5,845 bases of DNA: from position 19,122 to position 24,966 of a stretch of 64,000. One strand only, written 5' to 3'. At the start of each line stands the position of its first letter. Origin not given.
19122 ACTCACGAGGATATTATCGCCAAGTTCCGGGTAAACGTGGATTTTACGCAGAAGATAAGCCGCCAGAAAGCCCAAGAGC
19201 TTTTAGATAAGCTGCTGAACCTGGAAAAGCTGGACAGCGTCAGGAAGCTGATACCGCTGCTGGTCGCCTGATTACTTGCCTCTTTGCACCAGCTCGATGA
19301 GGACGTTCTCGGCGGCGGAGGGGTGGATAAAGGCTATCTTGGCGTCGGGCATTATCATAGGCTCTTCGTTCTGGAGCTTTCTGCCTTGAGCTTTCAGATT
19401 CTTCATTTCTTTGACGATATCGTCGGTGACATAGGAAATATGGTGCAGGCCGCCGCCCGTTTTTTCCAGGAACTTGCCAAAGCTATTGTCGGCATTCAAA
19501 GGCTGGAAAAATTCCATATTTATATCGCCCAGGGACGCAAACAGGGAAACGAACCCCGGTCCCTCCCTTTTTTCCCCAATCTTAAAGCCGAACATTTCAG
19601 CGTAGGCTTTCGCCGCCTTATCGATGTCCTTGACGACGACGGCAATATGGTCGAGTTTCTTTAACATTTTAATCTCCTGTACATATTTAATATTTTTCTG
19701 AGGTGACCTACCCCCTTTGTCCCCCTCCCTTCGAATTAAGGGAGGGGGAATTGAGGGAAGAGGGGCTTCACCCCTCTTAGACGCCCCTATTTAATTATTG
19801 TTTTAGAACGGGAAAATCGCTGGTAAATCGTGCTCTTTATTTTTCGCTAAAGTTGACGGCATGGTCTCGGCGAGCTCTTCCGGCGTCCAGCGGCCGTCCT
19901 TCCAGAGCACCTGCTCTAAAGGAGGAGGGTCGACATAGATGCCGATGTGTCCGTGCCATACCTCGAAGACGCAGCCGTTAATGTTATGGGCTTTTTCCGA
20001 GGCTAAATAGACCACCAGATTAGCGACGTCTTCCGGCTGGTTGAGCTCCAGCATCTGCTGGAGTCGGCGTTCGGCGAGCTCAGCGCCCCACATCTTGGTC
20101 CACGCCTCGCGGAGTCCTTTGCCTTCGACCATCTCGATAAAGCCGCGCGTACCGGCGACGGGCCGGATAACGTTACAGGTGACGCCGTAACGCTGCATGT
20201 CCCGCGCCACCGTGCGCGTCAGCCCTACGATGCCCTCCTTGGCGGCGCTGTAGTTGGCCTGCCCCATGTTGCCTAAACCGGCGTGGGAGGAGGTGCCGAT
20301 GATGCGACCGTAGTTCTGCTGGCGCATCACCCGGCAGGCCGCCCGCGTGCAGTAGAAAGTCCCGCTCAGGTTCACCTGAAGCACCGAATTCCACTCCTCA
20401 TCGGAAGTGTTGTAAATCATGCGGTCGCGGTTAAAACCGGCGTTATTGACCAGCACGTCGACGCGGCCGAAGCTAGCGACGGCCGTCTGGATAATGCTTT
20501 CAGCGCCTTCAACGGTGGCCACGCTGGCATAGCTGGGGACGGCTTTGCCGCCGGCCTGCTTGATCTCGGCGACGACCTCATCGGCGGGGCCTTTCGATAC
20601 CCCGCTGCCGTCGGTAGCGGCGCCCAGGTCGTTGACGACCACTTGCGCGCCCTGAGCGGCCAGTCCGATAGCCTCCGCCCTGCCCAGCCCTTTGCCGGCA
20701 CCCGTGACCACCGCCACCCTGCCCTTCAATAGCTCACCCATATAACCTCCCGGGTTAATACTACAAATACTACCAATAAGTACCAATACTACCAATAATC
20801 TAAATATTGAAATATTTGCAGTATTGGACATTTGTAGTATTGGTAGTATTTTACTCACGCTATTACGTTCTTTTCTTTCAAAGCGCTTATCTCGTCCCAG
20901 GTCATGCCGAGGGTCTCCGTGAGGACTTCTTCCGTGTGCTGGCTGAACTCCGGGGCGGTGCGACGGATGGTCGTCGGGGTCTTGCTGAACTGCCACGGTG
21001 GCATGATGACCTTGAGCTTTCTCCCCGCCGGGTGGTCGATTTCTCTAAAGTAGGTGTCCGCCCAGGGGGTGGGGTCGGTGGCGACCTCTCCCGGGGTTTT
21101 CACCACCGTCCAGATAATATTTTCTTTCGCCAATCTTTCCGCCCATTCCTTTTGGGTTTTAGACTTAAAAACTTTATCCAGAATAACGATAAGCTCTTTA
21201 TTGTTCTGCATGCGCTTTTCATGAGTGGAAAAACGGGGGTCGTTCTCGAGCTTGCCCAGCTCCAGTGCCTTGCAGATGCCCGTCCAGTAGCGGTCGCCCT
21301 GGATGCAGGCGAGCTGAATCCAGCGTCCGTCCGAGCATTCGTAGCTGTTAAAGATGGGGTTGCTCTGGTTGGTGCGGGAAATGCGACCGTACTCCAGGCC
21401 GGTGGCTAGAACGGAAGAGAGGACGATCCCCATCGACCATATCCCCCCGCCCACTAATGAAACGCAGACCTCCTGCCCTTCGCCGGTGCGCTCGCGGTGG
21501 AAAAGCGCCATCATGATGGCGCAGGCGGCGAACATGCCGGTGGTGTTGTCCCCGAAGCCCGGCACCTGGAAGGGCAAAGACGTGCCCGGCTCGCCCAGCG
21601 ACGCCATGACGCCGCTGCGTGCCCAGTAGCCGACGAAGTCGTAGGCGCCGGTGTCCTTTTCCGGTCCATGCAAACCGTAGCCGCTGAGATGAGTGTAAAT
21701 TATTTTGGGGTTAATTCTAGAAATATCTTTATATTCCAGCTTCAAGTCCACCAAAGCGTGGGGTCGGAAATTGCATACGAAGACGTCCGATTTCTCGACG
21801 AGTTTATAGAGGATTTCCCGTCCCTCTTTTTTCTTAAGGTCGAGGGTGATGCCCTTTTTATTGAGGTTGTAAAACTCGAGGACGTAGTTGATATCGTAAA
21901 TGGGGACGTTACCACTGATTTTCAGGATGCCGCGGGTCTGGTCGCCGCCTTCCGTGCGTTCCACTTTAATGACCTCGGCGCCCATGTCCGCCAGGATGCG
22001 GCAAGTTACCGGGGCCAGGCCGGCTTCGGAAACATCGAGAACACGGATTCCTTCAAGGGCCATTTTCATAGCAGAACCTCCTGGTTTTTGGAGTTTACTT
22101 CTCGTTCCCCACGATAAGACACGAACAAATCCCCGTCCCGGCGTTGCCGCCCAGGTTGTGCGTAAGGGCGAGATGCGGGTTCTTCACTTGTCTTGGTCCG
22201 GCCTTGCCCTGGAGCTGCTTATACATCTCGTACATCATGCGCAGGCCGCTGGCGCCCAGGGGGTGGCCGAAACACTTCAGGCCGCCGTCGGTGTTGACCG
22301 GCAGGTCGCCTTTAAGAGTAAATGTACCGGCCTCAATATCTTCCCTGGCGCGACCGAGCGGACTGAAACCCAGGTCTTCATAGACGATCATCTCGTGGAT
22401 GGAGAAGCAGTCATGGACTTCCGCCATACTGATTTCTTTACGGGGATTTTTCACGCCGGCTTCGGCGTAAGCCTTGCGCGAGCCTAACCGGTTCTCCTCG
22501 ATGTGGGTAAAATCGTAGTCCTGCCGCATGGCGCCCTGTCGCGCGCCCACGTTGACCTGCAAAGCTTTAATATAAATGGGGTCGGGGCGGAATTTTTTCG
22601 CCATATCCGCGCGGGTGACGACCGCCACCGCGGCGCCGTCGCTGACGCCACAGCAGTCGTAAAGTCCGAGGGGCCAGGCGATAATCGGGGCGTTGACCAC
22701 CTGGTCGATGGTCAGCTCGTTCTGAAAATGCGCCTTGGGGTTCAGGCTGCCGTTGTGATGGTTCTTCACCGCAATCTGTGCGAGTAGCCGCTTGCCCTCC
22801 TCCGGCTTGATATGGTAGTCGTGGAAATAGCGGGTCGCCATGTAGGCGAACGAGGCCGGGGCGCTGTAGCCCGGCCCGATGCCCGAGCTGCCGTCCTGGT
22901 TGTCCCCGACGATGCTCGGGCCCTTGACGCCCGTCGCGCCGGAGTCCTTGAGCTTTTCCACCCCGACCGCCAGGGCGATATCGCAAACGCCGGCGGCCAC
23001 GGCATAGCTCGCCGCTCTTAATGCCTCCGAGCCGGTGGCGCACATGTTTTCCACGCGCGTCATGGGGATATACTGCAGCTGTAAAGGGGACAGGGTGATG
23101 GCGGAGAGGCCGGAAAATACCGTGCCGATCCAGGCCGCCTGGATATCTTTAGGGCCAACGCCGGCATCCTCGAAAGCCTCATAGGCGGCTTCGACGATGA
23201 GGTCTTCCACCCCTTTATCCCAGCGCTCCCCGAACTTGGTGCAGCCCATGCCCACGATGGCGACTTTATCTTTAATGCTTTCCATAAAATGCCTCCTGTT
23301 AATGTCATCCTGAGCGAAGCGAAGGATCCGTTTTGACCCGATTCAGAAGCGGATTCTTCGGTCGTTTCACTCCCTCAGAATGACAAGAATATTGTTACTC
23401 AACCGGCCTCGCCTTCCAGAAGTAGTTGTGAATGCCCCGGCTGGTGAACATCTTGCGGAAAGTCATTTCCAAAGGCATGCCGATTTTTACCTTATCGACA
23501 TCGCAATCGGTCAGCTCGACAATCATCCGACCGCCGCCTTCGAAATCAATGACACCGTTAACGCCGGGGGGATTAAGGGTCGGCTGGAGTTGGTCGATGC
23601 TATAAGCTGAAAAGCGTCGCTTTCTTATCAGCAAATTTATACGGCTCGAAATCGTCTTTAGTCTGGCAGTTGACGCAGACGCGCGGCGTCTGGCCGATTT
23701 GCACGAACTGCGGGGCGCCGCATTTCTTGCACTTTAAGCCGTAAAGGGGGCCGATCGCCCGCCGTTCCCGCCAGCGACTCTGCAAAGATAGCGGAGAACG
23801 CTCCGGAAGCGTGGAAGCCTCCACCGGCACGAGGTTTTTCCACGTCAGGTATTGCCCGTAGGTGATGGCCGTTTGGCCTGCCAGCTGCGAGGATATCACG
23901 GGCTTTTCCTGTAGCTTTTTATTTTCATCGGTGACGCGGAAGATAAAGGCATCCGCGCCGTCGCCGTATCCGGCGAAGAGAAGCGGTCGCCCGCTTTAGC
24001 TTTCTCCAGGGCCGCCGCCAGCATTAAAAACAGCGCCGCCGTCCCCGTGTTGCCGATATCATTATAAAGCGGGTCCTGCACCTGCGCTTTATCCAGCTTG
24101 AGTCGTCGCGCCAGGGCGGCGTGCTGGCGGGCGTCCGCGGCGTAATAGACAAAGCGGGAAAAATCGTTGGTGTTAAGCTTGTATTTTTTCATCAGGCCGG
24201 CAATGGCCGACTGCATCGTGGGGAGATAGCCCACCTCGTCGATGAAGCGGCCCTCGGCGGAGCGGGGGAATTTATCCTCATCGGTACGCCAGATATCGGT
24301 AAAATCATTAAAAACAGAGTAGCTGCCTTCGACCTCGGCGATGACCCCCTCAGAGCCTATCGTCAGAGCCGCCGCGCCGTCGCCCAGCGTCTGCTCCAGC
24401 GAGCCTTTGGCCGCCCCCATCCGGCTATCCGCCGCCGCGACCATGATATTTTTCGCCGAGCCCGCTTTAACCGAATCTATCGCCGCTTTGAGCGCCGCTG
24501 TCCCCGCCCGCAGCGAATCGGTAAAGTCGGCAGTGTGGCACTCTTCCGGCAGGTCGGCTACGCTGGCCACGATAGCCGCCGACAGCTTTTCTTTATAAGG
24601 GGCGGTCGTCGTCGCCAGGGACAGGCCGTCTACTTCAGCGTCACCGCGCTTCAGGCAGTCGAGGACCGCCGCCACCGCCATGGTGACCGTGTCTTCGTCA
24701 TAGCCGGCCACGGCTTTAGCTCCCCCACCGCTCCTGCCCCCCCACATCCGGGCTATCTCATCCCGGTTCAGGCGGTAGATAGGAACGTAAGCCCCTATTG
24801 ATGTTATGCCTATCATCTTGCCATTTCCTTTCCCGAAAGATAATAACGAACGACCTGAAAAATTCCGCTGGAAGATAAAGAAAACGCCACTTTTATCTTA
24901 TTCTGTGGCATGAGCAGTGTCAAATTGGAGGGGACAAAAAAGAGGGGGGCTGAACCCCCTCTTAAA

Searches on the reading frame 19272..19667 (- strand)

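Call 28: search_protein_families(library=pfam, proteins=[window:19272-19667:-])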
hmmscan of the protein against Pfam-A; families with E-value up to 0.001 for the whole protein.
window:19272-19667:- (131 aa): 4 families
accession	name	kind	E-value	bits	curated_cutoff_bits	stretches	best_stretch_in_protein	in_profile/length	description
PF13669.12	Glyoxalase_4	-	1.7e-15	57.6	27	1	6-112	1-108/109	Glyoxalase/Bleomycin resistance protein/Dioxygenase superfamily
PF00903.31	Glyoxalase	-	3.4e-10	40.8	20.6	1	4-101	1-98/121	Glyoxalase/Bleomycin resistance protein/Dioxygenase superfamily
PF13468.12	Glyoxalase_3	-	9.9e-08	32.7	25.1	1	5-108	1-110/176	Glyoxalase-like domain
PF22677.2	Ble-like_N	-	0.00036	20.7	24.5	1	7-40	4-36/41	Bleomycin resistance protein-like N-terminal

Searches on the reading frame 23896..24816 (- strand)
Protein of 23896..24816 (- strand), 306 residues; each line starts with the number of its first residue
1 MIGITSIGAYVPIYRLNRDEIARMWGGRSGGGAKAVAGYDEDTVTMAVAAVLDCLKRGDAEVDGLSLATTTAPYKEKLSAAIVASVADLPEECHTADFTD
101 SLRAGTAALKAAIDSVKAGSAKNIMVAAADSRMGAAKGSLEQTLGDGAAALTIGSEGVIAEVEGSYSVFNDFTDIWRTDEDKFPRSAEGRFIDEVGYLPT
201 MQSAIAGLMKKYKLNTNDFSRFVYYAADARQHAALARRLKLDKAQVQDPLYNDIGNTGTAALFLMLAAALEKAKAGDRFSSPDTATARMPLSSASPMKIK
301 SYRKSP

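Call 26: search_protein_families(library=pfam, proteins=[window:23896-24816:-])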
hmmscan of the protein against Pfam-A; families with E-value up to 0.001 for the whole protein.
window:23896-24816:- (306 aa): 1 family
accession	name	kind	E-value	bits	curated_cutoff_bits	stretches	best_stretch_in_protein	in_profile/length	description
PF08541.16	ACP_syn_III_C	-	3.3e-07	30.8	26.6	1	210-278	2-71/90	3-Oxoacyl-[acyl-carrier-protein (ACP)] synthase III C terminal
